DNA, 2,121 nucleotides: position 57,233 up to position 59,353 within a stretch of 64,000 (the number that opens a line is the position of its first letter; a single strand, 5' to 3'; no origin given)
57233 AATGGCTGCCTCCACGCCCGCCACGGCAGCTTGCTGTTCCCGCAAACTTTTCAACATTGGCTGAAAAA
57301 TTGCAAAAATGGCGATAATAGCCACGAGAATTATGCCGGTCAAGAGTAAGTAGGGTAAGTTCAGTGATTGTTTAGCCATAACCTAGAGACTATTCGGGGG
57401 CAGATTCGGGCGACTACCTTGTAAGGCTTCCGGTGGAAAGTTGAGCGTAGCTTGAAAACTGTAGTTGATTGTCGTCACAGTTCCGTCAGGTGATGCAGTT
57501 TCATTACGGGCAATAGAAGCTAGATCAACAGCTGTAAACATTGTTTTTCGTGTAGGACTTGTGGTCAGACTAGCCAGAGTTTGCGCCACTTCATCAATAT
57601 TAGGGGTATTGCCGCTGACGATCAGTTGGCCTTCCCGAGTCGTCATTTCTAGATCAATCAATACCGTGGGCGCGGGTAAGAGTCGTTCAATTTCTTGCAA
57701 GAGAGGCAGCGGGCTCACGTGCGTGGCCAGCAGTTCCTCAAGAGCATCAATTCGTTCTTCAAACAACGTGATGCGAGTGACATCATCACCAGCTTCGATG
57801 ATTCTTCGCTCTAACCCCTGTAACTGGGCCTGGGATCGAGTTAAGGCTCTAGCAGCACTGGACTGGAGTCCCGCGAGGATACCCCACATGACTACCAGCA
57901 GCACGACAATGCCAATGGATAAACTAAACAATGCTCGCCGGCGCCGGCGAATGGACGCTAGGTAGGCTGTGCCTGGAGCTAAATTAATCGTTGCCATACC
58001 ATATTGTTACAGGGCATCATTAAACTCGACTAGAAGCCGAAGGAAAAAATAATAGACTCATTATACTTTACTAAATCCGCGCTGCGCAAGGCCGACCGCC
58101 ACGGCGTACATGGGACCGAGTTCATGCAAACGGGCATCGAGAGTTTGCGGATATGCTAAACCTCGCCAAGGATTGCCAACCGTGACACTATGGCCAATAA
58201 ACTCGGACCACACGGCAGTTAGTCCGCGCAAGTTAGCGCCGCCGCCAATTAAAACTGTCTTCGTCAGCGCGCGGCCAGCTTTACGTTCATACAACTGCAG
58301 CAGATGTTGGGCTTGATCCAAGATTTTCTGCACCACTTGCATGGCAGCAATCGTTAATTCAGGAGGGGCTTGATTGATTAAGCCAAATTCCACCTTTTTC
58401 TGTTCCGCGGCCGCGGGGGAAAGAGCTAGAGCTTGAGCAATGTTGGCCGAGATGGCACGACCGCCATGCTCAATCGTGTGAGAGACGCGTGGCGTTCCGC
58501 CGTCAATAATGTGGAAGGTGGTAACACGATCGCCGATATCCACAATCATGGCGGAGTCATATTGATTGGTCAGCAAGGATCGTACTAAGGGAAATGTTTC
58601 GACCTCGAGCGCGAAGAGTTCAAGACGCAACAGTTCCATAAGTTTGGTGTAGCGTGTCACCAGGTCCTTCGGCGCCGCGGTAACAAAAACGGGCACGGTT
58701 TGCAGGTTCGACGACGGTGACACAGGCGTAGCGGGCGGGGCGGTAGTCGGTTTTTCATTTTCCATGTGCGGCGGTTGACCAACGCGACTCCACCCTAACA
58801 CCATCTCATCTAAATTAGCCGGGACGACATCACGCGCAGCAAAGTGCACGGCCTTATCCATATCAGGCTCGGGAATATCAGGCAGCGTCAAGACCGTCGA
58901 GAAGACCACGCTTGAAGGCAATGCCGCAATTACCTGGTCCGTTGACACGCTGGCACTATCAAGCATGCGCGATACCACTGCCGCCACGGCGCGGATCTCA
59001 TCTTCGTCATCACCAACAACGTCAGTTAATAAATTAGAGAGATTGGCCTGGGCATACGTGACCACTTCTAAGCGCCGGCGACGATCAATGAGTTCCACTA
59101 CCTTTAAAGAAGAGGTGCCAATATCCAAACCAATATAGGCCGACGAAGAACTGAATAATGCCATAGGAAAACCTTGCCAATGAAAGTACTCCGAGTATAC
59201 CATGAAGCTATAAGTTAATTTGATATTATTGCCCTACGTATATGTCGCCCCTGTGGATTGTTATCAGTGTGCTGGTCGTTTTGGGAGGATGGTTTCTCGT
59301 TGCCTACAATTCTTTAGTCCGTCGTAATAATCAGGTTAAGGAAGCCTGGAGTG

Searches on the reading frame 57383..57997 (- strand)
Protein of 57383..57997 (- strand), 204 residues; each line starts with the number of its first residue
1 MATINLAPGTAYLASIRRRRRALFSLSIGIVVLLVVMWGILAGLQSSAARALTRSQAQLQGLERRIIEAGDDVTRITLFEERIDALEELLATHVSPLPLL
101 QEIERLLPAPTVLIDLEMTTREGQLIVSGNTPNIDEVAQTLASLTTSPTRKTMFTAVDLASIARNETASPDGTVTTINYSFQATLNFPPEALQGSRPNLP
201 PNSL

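Call 67: search_protein_families(library=pfam, proteins=[window:57383-57997:-], max_evalue=0.001)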
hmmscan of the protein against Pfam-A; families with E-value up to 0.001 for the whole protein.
window:57383-57997:- (204 aa): 1 family
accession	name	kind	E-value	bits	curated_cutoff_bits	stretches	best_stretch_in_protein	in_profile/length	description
PF05137.18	PilN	-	0.00028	21.3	22.8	1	99-171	2-68/78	Fimbrial assembly protein (PilN)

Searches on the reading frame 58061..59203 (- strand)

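Call 67: search_protein_families(library=pfam, proteins=[window:58061-59203:-], max_evalue=0.001)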
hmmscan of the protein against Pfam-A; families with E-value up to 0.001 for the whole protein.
window:58061-59203:- (380 aa): 2 families
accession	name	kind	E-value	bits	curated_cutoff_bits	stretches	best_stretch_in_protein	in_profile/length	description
PF11104.14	PilM_2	-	2.2e-33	116.1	27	2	166-377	122-340/340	Type IV pilus assembly protein PilM;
PF14450.12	FtsA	-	4.2e-12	47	31.8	1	220-371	2-127/127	Cell division protein FtsA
